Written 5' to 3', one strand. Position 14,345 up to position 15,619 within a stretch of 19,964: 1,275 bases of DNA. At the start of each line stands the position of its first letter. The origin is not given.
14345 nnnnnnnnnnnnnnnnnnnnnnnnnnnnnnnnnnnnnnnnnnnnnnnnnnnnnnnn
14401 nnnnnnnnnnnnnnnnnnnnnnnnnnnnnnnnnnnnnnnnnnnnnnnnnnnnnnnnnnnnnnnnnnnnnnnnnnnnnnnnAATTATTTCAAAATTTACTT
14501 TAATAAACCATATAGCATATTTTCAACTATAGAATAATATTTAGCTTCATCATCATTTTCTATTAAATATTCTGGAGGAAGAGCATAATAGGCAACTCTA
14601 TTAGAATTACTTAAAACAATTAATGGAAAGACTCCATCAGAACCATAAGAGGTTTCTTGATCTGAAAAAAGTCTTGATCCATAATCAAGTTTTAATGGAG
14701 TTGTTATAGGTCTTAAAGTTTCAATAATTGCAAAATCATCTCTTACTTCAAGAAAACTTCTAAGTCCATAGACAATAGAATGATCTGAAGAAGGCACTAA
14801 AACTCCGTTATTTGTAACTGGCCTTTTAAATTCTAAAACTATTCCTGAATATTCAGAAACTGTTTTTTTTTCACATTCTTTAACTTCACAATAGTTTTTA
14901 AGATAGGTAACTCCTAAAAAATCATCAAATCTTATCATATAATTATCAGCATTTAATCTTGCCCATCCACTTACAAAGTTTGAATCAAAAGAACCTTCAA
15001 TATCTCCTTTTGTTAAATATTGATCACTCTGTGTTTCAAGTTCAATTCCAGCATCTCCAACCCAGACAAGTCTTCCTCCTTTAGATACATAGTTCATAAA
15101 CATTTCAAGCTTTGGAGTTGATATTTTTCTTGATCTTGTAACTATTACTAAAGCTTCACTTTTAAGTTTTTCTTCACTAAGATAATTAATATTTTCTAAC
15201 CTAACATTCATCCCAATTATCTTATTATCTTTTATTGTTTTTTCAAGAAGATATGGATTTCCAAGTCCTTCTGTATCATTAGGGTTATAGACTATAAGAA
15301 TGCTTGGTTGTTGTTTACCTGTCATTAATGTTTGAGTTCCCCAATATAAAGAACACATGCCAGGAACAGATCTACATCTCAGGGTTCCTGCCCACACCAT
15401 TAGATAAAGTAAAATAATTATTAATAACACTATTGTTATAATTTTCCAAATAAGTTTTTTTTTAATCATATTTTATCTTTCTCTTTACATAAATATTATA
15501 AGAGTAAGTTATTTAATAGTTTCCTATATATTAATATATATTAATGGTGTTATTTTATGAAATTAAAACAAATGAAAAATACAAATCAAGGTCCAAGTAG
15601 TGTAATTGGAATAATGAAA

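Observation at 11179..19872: Non-canonical type IV filament-like surface-appendage locus with no platform protein or prepilin peptidase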

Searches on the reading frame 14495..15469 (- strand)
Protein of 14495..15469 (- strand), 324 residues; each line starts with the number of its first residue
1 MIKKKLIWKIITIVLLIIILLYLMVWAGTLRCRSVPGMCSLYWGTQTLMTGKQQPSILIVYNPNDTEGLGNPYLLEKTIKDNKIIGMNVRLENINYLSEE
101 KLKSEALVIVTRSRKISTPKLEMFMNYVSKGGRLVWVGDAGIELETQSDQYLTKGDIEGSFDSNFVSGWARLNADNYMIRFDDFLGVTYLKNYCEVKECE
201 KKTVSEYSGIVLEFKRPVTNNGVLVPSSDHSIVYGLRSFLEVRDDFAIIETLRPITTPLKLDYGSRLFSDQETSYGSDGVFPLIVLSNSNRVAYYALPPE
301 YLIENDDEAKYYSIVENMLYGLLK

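Call 5: search_protein_families(library=pfam, proteins=[window:14495-15469:-], max_evalue=1)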
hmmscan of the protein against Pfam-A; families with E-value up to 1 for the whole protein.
window:14495-15469:- (324 aa): 1 family
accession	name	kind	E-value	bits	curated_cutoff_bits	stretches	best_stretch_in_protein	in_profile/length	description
PF09822.16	ABC_transp_aux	-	0.0065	16.2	34.7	1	97-149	39-92/288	ABC-type uncharacterized transport system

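Call 6: search_protein_families(library=ncbifam, proteins=[window:14495-15469:-], max_evalue=1)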
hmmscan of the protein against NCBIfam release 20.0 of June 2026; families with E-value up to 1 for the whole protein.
window:14495-15469:- (324 aa): 0 families

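Call 56: search_solved_structures(query=A3, max_evalue=10)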
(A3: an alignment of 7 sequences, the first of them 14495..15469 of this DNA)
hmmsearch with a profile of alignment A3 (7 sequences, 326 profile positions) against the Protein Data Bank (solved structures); distinct sequences matched with E-value up to 10: 2.
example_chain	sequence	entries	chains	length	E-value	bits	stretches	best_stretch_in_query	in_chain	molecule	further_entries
3qp8_A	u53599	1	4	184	1.2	11.4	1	136-196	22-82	CviR transcriptional regulator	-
3qp1_A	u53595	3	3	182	1.2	11.4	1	136-197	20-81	CviR transcriptional regulator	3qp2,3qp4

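Call 64: find_related_loci(query=A3, collection=metagenome_contigs, flank=10000)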
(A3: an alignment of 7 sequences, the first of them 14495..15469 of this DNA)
Query A3 (324 aa) in metagenome_contigs; peptide patterns used: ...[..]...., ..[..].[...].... (x = any residue, [..] = any of these).
132 stretches matched a pattern; 35 encode a relative of the query (tblastn E <= 1e-3); 32 distinct loci.
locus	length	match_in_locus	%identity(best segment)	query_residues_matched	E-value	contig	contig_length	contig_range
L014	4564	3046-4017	74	1-324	9e-177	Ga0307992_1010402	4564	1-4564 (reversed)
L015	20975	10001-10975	74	1-324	7e-164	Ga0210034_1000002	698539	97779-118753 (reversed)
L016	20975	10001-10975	74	1-324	5e-163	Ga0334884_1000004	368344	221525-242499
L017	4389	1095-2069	73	1-324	4e-167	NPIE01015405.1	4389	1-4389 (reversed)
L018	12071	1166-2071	59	24-323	2e-125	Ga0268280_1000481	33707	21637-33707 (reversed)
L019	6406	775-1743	57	3-323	4e-123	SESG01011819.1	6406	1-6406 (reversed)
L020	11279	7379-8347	56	3-323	6e-121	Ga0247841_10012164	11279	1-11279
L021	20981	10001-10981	55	3-323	6e-121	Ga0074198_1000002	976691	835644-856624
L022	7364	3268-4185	57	24-323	3e-120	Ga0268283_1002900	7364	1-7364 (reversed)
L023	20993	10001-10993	61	3-324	1e-133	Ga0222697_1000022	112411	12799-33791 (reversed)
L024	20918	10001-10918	57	24-323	5e-122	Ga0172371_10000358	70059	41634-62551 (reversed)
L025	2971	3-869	44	14-324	2e-92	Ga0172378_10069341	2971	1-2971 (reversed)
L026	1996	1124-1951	46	26-323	3e-92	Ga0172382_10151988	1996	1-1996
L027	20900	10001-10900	45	5-324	2e-86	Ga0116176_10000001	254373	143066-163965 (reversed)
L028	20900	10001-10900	45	5-324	2e-86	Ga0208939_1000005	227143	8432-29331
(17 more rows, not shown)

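Call 68: predict_structure(protein=window:14495-15469:-)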
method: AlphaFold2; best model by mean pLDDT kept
length: 324 residues; sequences in the alignment: 1
mean_pLDDT: 38.5   pTM: 0.29
mean pLDDT of the five models: 38.5, 35.2, 34.7, 34.5, 34.4
residues with pLDDT >= 90: 14; 70-90: 11; 50-70: 27; < 50: 272
segments of 3 or more residues with pLDDT < 50: 31-93, 104-115, 133-324
pLDDT, mean of each block of 10 residues (from residue 1): 82 94 74 44 37 36 35 34 35 52 48 46 52 44 35 29 28 24 27 31 28 24 25 25 29 28 27 31 32 32 34 32 30
secondary structure, 60 per line:
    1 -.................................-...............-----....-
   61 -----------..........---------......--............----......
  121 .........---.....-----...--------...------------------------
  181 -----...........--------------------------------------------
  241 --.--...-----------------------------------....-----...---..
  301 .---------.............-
elements in order: H2-34 H36-50 E56-59 H72-81 H91-96 H99-104 E105-110 E115-117 H118-129 E133-137 E143-145 H186-196 E246-248 E284-287 E293-295 H311-323

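Call 88: predict_structure(alignment_id=A9)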
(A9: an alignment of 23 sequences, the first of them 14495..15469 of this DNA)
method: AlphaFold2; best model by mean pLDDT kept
length: 324 residues; sequences in the alignment: 23
mean_pLDDT: 75.7   pTM: 0.75
mean pLDDT of the five models: 75.7, 73.0, 56.9, 50.7, 49.2
residues with pLDDT >= 90: 28; 70-90: 190; 50-70: 104; < 50: 2
segments of 3 or more residues with pLDDT < 50: none
pLDDT, mean of each block of 10 residues (from residue 1): 74 88 74 66 67 74 85 80 66 89 85 88 91 89 66 74 76 84 87 85 65 75 66 60 80 78 65 67 78 82 62 65 58
secondary structure, 60 per line:
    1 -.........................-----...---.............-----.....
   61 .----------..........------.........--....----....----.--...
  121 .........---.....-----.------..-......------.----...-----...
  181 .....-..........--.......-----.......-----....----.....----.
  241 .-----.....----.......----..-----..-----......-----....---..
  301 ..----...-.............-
elements in order: H2-26 H38-50 E56-61 H72-81 E88-93 H99-102 E107-110 H118-129 E133-137 H154-158 E170-172 E178-180 H181-185 E187-192 H193-196 E199-205 E211-217 E223-226 H231-235 E247-251 E256-262 E281-286 E292-295 H299-302 H311-323

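Call 90: fold_search(model_id=the predicted structure, library=pdb)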
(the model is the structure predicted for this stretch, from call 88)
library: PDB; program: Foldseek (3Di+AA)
matches with E <= 10: 1298; with E <= 0.001: 84
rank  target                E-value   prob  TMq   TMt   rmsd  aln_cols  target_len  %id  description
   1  4jqs_A                1.6e-07  1.00  0.46  0.59   5.6       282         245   14  Crystal structure of a Putative thua-like protein (BACUNI_01602) from Bacteroides uniformis ATCC 8492 at 2.30 A resolu (released 2013-05-08)
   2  3d54_D                3.3e-07  1.00  0.44  0.64   6.4       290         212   12  Structure of PurLQS from Thermotoga maritima (released 2008-07-22)
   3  4pxy_A                4.2e-07  1.00  0.50  0.63   5.1       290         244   15  Crystal structure of a Putative thua-like protein (BACUNI_01602) from Bacteroides uniformis ATCC 8492 at 1.50 A resolu (released 2014-04-23)
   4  5e9a_A                6.7e-07  1.00  0.41  0.21   8.8       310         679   13  Crystal structure analysis of the cold-adamped beta-galactosidase from Rahnella sp. R3 (released 2016-10-26)
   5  4oif_A                1.7e-06  1.00  0.40  0.21   8.4       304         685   12  3D structure of Gan42B, a GH42 beta-galactosidase from G. (released 2015-02-04)
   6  5dfa_A                2.5e-06  1.00  0.41  0.21   7.7       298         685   12  3D structure of the E323A catalytic mutant of Gan42B, a GH42 beta-galactosidase from G. stearothermophilus (released 2015-12-09)
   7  8ibt_A                3.0e-06  1.00  0.41  0.21   9.2       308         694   12  Crystal structure of GH42 beta-galactosidase BiBga42A from Bifidobacterium longum subspecies infantis E318S mutant in  (released 2023-06-07)
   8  4oif_B                3.2e-06  1.00  0.41  0.21   7.6       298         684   12  3D structure of Gan42B, a GH42 beta-galactosidase from G. (released 2015-02-04)
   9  5fms_A                4.0e-06  1.00  0.42  0.57   8.3       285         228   12  mmIFT52 N-terminal domain (released 2016-03-09)
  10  5dfa_B                4.5e-06  1.00  0.41  0.21   8.6       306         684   11  3D structure of the E323A catalytic mutant of Gan42B, a GH42 beta-galactosidase from G. stearothermophilus (released 2015-12-09)
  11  5e9a_B                4.8e-06  1.00  0.42  0.22   7.9       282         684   14  Crystal structure analysis of the cold-adamped beta-galactosidase from Rahnella sp. R3 (released 2016-10-26)
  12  4uoz_A                4.8e-06  1.00  0.41  0.21   9.2       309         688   12  beta-(1,6)-galactosidase from Bifidobacterium animalis subsp. lactis Bl-04 nucleophile mutant E324A in complex with ga (released 2014-10-15)
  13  5xb7_F                5.1e-06  1.00  0.44  0.22   6.0       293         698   10  GH42 alpha-L-arabinopyranosidase from Bifidobacterium animalis subsp. lactis Bl-04 (released 2017-11-01)
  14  8ibs_A                5.4e-06  1.00  0.41  0.21   8.8       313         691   12  Crystal structure of GH42 beta-galactosidase BiBga42A from Bifidobacterium longum subspecies infantis E160A/E318A muta (released 2023-06-07)
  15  8ibr                  5.7e-06  1.00  0.41  0.21   7.8       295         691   12  Crystal structure of GH42 beta-galactosidase BiBga42A from Bifidobacterium longum subspecies infantis in complex with gl (released 2023-06-07)
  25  5fmr_A                9.8e-06  1.00  0.42  0.54   9.7       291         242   11  crIFT52 N-terminal domain (released 2016-03-09)
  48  5fmr_C                3.6e-05  1.00  0.38  0.48  10.3       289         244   10  crIFT52 N-terminal domain (released 2016-03-09)
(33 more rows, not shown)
